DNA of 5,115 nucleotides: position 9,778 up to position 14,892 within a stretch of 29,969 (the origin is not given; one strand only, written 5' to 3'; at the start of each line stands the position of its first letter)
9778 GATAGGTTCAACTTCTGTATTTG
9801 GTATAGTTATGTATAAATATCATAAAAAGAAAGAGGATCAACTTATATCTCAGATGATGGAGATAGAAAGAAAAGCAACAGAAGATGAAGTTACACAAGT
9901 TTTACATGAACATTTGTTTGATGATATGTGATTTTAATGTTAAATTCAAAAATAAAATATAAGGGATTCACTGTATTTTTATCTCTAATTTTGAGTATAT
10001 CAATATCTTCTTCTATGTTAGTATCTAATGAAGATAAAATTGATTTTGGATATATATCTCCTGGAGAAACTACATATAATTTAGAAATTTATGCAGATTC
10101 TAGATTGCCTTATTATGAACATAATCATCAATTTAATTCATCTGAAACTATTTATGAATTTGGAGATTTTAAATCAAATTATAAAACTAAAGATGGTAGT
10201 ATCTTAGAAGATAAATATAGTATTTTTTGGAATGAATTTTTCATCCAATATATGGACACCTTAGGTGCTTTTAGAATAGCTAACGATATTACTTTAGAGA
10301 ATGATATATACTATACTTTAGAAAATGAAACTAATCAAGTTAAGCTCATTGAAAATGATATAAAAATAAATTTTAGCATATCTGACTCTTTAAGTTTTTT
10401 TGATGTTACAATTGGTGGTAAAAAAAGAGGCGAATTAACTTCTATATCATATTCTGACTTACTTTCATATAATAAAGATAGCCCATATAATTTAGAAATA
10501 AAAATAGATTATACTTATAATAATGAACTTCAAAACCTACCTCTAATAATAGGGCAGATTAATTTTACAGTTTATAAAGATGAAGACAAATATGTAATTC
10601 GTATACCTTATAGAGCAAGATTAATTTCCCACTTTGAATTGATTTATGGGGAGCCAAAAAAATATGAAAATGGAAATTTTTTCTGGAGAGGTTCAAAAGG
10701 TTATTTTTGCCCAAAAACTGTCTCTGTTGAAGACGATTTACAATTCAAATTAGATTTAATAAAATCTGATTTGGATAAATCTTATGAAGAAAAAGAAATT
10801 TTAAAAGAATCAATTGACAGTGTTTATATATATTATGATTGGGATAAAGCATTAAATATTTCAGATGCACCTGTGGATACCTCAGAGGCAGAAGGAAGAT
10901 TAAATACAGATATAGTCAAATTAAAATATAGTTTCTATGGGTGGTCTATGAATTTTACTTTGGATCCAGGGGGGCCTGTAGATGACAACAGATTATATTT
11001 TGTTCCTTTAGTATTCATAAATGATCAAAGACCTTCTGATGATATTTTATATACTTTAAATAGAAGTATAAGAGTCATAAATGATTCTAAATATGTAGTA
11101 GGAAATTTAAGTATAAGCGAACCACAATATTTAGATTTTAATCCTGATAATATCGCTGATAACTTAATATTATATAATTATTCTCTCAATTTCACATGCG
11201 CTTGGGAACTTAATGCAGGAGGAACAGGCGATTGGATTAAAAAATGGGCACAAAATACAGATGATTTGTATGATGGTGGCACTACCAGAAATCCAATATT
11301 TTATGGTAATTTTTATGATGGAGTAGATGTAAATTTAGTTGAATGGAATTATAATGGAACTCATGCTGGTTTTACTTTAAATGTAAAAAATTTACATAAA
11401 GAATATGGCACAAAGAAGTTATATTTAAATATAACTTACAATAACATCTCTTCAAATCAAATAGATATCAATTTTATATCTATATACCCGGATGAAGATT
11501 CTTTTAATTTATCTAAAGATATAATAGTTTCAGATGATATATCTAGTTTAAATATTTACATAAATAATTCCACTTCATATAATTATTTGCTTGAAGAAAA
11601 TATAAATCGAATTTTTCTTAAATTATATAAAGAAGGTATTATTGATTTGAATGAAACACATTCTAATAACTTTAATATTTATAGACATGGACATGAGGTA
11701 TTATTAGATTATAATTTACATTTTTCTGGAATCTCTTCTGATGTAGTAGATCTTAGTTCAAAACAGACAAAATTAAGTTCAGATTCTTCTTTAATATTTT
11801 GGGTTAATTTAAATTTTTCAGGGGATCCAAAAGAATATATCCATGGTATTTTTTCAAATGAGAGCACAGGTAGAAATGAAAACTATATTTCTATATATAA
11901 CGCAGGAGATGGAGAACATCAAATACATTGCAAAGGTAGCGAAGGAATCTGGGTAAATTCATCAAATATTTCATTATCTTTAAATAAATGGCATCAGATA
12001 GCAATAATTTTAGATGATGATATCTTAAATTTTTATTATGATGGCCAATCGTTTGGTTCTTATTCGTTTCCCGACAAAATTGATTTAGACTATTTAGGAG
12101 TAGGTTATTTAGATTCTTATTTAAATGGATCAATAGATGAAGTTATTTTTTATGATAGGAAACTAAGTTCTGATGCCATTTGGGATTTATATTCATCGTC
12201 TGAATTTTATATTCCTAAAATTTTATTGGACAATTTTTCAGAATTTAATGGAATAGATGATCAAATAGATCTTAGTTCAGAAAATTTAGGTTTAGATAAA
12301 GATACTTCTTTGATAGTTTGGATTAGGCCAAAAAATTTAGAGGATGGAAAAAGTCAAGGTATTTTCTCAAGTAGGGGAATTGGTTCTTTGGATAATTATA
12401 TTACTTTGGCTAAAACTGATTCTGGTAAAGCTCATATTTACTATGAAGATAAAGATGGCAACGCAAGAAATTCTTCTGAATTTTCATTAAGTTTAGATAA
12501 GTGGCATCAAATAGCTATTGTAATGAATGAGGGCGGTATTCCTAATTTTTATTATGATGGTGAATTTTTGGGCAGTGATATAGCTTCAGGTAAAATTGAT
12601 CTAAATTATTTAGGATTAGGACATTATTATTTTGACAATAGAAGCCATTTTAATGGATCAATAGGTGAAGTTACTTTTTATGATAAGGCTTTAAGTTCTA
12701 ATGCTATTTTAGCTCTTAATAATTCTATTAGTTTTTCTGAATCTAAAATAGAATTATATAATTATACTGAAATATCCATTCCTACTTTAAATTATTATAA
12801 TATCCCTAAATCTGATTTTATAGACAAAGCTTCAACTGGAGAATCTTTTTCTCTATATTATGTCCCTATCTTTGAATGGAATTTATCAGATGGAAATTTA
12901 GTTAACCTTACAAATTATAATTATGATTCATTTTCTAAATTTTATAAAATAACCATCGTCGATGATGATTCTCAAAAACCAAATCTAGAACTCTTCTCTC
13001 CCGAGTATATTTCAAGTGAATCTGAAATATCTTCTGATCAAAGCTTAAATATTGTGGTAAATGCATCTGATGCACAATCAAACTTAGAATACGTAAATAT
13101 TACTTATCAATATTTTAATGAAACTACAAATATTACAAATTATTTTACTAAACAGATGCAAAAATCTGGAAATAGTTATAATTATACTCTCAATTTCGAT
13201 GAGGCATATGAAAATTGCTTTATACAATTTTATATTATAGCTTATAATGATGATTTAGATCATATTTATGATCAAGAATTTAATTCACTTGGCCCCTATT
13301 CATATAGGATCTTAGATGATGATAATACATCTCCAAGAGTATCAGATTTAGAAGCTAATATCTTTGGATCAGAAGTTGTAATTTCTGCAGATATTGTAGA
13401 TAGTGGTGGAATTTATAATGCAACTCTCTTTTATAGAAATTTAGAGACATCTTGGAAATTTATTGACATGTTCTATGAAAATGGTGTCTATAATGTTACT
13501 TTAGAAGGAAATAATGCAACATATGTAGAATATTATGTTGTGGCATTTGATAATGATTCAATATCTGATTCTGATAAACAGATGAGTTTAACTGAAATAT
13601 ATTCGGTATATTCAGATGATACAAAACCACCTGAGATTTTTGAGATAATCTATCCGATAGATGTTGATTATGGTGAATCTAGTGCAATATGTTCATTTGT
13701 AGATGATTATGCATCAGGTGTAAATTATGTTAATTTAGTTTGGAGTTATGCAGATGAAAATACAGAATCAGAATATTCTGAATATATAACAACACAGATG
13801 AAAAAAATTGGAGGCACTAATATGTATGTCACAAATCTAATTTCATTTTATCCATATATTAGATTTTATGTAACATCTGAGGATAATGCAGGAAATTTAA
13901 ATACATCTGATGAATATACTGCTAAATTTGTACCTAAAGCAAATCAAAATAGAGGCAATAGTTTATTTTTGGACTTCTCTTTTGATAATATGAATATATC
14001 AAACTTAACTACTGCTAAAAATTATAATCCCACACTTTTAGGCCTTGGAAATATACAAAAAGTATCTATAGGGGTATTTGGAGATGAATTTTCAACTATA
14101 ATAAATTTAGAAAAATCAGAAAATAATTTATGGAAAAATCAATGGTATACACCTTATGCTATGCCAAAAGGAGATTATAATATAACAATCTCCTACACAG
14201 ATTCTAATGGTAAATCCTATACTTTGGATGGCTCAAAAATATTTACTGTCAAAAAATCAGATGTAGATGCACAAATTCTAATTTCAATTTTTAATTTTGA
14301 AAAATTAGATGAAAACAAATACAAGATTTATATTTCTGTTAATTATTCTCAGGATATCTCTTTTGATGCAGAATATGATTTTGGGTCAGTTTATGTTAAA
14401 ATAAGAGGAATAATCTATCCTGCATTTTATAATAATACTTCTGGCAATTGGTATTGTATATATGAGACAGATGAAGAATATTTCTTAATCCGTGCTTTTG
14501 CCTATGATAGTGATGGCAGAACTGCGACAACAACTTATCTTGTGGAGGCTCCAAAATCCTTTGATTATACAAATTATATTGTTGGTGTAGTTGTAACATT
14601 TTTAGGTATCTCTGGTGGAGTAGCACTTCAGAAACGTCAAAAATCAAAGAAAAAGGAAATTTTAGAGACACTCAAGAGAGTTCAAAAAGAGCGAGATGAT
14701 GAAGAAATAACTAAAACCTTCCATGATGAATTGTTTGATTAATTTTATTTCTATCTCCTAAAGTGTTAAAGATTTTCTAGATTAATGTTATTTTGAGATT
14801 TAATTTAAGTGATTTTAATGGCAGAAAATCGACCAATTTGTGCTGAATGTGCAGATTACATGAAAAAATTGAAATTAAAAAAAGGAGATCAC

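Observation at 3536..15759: Two tandem giant paralogous surface proteins followed by a Zn-ribbon / degenerate KaiC-like pair: candidate surface-to-cytoplasm module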

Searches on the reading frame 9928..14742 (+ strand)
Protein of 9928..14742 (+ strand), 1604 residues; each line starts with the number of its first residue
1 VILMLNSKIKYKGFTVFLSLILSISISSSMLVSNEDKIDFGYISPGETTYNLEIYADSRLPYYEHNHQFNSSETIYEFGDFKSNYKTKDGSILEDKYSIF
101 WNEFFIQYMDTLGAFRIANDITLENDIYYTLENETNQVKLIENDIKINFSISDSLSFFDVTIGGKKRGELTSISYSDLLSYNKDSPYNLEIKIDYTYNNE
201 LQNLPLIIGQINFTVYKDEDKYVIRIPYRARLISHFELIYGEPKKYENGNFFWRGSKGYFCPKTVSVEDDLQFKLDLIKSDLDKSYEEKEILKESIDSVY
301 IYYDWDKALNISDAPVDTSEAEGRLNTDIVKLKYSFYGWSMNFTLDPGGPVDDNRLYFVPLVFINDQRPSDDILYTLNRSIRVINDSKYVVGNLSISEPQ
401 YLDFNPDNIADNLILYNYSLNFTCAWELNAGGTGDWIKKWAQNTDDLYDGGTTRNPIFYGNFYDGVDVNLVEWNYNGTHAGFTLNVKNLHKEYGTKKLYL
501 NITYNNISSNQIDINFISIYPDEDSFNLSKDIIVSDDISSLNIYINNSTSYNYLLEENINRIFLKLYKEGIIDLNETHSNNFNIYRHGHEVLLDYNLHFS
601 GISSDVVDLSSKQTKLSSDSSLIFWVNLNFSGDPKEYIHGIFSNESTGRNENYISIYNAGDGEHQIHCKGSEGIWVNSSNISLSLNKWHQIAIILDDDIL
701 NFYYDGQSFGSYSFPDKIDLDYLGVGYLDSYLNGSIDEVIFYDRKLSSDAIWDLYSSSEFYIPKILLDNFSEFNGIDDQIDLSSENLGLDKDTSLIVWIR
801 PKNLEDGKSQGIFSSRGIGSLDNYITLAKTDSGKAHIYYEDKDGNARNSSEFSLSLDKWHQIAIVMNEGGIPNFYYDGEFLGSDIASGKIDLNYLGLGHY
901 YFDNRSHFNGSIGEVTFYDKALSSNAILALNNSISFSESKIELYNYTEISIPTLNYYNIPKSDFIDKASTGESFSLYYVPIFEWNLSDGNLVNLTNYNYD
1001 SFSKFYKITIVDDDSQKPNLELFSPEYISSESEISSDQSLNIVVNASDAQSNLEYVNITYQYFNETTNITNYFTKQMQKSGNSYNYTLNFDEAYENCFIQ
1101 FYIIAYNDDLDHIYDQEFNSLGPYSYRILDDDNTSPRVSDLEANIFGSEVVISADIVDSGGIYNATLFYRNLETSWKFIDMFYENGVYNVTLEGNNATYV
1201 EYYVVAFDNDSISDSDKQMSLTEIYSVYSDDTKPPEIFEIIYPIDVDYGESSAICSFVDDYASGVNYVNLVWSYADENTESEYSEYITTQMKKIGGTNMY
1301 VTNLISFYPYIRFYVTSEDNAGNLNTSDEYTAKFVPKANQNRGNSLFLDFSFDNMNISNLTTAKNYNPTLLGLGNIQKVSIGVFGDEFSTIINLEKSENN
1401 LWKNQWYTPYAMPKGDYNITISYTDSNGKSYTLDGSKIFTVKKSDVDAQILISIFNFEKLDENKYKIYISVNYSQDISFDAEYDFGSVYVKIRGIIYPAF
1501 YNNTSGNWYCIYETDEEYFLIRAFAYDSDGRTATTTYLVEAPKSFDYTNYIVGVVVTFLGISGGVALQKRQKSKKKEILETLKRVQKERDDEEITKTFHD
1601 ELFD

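Call 5: search_protein_families(library=pfam, proteins=[window:9928-14742:+], max_evalue=0.01)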
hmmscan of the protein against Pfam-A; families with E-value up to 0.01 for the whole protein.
window:9928-14742:+ (1604 aa): 4 families
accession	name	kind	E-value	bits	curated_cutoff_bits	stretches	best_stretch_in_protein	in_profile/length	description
PF13385.13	Laminin_G_3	-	7.1e-33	114.3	27.6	2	604-751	4-150/151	Concanavalin A-like lectin/glucanases superfamily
PF02210.31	Laminin_G_2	-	0.00042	21.2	22.9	0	649-717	16-84/126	Laminin G domain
PF22925.3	TS_C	-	0.0026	17.8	27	0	824-923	100-200/202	Trans-sialidase, C-terminal domain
PF16258.11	DUF4912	-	0.0054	17.4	29.4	0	1398-1447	64-113/118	Domain of unknown function (DUF4912)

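Call 48: search_protein_families(library=ncbifam, proteins=[P0001, P0003, window:9937-14742:+], max_evalue=0.01)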
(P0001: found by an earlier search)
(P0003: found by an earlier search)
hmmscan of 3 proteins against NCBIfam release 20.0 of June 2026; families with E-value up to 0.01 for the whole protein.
P0001 (250 aa): 14 families
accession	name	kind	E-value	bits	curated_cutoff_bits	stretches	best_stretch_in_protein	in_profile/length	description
NF006799.0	PRK09302.1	equivalog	3.2e-24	85.4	408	1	25-244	11-238/515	circadian clock protein KaiC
TIGR03881.1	KaiC_arch_4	hypoth_equivalog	2.2e-16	60.3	247.8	1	26-241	2-224/231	KaiC domain-containing protein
NF052589.1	ArlH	equivalog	6.1e-16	58.8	215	1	31-229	6-206/229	archaellum protein ArlH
TIGR03880.1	KaiC_arch_3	hypoth_equivalog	8.2e-16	58.2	249.45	1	30-185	1-151/224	KaiC domain-containing protein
TIGR02655.1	circ_KaiC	equivalog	2.8e-14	52.6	546.25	1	25-242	1-226/484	circadian clock protein KaiC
NF004723.0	PRK06067.1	subfamily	4.2e-14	52.7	194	1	25-225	14-214/243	flagellar accessory protein FlaH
TIGR03877.1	thermo_KaiC_1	hypoth_equivalog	2.9e-08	33.5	307.25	1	25-99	2-76/238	KaiC domain-containing protein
NF006320.0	PRK08533.1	equivalog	6.2e-07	29.3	215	1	31-204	10-179/230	flagellar accessory protein FlaH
NF045863.1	glide_MMOB1660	exception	2.7e-06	26.6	600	1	23-95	119-189/515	MMOB1660 family gliding motility ATPase complex subunit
TIGR03878.1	thermo_KaiC_2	hypoth_equivalog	2.8e-05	23.5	232.2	1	36-174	27-162/259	KaiC domain-containing protein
NF045936.2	MSC_0619_alpha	exception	4.5e-05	22.3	520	1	21-84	119-180/505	MSC_0619 family F1-like ATPase alpha subunit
NF005523.0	PRK07165.1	equivalog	6.3e-05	21.8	414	1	21-85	123-185/509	ATP F0F1 synthase subunit alpha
TIGR00416.1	sms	equivalog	0.00016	20.5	403.05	1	25-110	74-157/454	DNA repair protein RadA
NF006861.0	PRK09361.1-1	equivalog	0.0047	16.5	278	1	24-81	2-59/235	DNA repair and recombination protein RadB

P0003 (61 aa): 0 families

window:9937-14742:+ (1601 aa): 1 family
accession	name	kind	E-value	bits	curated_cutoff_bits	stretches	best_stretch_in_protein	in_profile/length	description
NF052521.1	TafC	equivalog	0.0039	16.4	410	0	769-929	196-361/373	TafC family fimbrial protein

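Call 76: search_protein_families(library=padloc, proteins=[P0001, P0003, window:9937-14742:+], max_evalue=0.01)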
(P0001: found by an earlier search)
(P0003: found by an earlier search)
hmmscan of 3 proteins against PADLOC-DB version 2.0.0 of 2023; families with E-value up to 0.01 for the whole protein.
P0001 (250 aa): 0 families

P0003 (61 aa): 0 families

window:9937-14742:+ (1601 aa): 0 families

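Call 77: search_protein_families(library=phrogs, proteins=[P0001, P0003, window:9937-14742:+], max_evalue=0.01)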
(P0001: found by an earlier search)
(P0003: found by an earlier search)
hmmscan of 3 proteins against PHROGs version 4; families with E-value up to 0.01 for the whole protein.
P0001 (250 aa): 6 families
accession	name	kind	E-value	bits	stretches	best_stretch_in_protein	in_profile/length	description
phrog_239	-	DNA, RNA and nucleotide metabolism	9.4e-11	42.4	1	26-174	338-500/801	DNA primase/helicase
phrog_19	-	DNA, RNA and nucleotide metabolism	1.4e-06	28.5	1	22-150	330-466/621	DnaB-like replicative helicase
phrog_243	-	DNA, RNA and nucleotide metabolism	0.00069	19.6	1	31-176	22-176/273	DnaB-like replicative helicase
phrog_8337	-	DNA, RNA and nucleotide metabolism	0.0013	19.2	1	17-82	40-105/273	DNA repair protein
phrog_3123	-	unknown function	0.0033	17.1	1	100-178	425-495/583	-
phrog_97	-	other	0.0045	17.2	1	5-77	25-105/506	UvsX-like recombinase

P0003 (61 aa): 0 families

window:9937-14742:+ (1601 aa): 0 families

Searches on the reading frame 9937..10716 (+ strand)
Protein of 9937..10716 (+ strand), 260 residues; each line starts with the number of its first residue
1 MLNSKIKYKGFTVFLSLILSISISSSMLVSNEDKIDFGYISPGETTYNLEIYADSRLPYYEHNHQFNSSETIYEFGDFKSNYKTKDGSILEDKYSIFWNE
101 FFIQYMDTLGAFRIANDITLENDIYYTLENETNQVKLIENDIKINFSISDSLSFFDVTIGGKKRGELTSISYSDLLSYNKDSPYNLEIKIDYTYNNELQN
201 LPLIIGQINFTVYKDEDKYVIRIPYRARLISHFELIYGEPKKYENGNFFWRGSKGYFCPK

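Call 20: search_protein_families(library=pfam, proteins=[window:9937-10716:+], max_evalue=1)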
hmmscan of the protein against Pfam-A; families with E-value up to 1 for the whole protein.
window:9937-10716:+ (260 aa): 1 family
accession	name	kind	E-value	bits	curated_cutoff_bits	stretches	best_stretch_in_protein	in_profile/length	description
PF17961.7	Big_8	-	0.54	10.9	22.9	1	189-219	68-98/103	Bacterial Ig domain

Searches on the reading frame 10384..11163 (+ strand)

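Call 20: search_protein_families(library=pfam, proteins=[window:10384-11163:+], max_evalue=1)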
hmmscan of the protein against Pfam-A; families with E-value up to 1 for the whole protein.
window:10384-11163:+ (260 aa): 1 family
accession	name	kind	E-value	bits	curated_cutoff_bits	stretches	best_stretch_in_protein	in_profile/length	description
PF17961.7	Big_8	-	0.082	13.5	22.9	1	40-70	68-98/103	Bacterial Ig domain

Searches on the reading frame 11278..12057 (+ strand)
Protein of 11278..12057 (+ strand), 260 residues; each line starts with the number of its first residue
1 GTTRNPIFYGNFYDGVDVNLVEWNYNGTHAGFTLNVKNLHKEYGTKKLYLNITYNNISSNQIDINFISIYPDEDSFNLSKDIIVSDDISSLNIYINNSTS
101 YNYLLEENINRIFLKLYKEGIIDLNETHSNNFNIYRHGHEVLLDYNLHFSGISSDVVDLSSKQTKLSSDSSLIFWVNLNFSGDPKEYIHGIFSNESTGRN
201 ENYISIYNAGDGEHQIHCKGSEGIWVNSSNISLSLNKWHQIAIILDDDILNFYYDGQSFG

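Call 20: search_protein_families(library=pfam, proteins=[window:11278-12057:+], max_evalue=1)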
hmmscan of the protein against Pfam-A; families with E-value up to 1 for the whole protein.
window:11278-12057:+ (260 aa): 5 families
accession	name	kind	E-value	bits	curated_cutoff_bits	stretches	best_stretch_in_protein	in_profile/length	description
PF13385.13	Laminin_G_3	-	6.6e-10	39.8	27.6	1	154-258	4-101/151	Concanavalin A-like lectin/glucanases superfamily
PF17138.9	DUF5111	-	0.014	15.7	31.9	1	48-128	3-84/122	Domain of unknown function (DUF5111)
PF02210.31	Laminin_G_2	-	0.074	14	22.9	1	199-257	16-74/126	Laminin G domain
PF04728.18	LPP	-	0.31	11.8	29.1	1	151-170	4-23/53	Lipoprotein leucine-zipper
PF04110.19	APG12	-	0.48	11.3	22.8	0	156-196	31-71/87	Ubiquitin-like autophagy protein Apg12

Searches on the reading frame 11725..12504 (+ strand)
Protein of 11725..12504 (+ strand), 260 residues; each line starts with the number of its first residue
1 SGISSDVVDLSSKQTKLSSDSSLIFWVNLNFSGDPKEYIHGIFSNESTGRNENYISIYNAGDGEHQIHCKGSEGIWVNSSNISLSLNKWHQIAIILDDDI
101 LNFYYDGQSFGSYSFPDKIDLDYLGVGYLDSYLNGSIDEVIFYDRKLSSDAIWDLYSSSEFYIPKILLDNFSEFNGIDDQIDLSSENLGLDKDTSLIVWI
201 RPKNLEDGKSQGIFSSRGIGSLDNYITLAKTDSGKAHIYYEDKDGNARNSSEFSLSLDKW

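Call 20: search_protein_families(library=pfam, proteins=[window:11725-12504:+], max_evalue=1)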
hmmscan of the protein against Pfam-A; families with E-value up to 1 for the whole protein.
window:11725-12504:+ (260 aa): 4 families
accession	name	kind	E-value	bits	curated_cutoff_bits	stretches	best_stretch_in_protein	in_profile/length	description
PF13385.13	Laminin_G_3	-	1.1e-22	81.2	27.6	2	5-152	4-150/151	Concanavalin A-like lectin/glucanases superfamily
PF02210.31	Laminin_G_2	-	0.012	16.6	22.9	1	50-118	16-84/126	Laminin G domain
PF19763.6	DUF6250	-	0.12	12.7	26.9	1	79-127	106-154/165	Domain of unknown function (DUF6250)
PF04728.18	LPP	-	0.55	11.1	29.1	1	3-21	5-23/53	Lipoprotein leucine-zipper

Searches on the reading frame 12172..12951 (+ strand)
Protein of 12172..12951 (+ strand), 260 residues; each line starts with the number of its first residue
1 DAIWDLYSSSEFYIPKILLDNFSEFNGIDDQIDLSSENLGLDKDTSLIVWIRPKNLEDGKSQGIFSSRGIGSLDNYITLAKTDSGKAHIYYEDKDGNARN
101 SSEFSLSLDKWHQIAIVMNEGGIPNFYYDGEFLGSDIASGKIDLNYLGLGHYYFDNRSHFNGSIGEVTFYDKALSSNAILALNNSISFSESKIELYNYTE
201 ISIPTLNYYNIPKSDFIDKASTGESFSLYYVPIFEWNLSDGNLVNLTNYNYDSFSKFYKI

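Call 20: search_protein_families(library=pfam, proteins=[window:12172-12951:+], max_evalue=1)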
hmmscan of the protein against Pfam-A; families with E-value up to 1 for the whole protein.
window:12172-12951:+ (260 aa): 2 families
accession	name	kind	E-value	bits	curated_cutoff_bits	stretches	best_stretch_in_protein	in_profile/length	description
PF13385.13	Laminin_G_3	-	2.8e-17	63.7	27.6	1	27-179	2-150/151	Concanavalin A-like lectin/glucanases superfamily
PF22925.3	TS_C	-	0.028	14.4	27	1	76-176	100-201/202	Trans-sialidase, C-terminal domain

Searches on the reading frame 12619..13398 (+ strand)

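Call 20: search_protein_families(library=pfam, proteins=[window:12619-13398:+], max_evalue=1)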
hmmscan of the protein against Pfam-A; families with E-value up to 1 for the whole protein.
window:12619-13398:+ (260 aa): 1 family
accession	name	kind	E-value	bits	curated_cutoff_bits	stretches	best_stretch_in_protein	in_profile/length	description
PF13385.13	Laminin_G_3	-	0.036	14.6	27.6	1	6-30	126-150/151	Concanavalin A-like lectin/glucanases superfamily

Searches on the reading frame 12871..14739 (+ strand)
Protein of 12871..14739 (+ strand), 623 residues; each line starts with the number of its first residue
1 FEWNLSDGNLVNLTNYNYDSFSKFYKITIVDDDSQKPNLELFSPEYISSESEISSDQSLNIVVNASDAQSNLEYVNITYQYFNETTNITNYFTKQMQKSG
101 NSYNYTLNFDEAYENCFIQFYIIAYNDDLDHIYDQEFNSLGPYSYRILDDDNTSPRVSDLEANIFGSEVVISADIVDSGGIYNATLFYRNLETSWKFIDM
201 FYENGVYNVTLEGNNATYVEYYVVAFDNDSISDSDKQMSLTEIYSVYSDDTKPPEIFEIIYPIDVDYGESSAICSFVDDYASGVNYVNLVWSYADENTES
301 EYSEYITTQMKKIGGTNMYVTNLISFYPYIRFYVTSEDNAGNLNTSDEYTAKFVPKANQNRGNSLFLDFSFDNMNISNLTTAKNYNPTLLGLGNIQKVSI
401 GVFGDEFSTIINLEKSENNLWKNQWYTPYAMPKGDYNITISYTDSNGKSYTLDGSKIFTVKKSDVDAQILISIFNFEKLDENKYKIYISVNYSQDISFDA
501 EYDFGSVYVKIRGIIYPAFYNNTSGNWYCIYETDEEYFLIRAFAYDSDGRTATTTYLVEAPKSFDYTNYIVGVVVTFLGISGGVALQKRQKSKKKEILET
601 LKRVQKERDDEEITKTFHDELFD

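Call 74: predict_structure(alignment_id=A4)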
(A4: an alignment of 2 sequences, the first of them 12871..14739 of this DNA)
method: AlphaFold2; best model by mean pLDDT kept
length: 623 residues; sequences in the alignment: 2
mean_pLDDT: 43.8   pTM: 0.27
mean pLDDT of the five models: 43.8, 41.6, 40.3, 36.6, 34.2
residues with pLDDT >= 90: 0; 70-90: 20; 50-70: 160; < 50: 443
segments of 3 or more residues with pLDDT < 50: 1-99, 101-160, 162-165, 191-196, 214-217, 219-223, 228-282, 313-318, 320-322, 354-392, 415-422, 427-429, 446-456, 464-467, 474-491, 496-538, 541-595, 621-623
pLDDT, mean of each block of 10 residues (from residue 1): 27 26 34 34 29 36 39 41 32 41 44 36 35 31 27 41 52 54 55 51 71 51 48 37 39 39 34 41 61 63 74 49 54 65 59 39 24 22 27 52 53 48 48 58 51 49 49 47 46 46 28 25 36 46 44 47 45 44 42 48 50 52 44
secondary structure, 60 per line:
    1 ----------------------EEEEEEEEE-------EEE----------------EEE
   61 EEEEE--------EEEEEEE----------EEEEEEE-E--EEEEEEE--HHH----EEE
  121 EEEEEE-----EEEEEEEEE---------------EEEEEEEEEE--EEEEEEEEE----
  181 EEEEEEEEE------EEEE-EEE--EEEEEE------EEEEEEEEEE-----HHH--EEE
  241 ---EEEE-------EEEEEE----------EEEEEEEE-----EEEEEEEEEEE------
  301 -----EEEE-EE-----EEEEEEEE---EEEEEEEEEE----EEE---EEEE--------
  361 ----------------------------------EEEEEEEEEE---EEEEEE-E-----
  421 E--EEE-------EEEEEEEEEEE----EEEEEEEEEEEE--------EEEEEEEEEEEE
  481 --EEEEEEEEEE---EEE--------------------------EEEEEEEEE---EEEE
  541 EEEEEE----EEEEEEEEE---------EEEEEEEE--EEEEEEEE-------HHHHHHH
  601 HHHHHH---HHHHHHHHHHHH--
elements in order (helices of 4 or more, strands of 3 or more residues): E23-31 E39-41 E58-65 E74-80 E91-97 E102-108 E118-126 E132-140 E156-165 E168-176 E181-189 E196-199 E201-203 E206-211 E218-227 E238-240 E244-247 E255-260 E271-278 E284-294 E306-309 E318-325 E329-338 E343-345 E349-352 E395-404 E408-413 E424-426 E434-444 E449-460 E469-480 E483-492 E496-498 E525-533 E537-546 E551-559 E569-576 E579-586 H594-606 H610-621
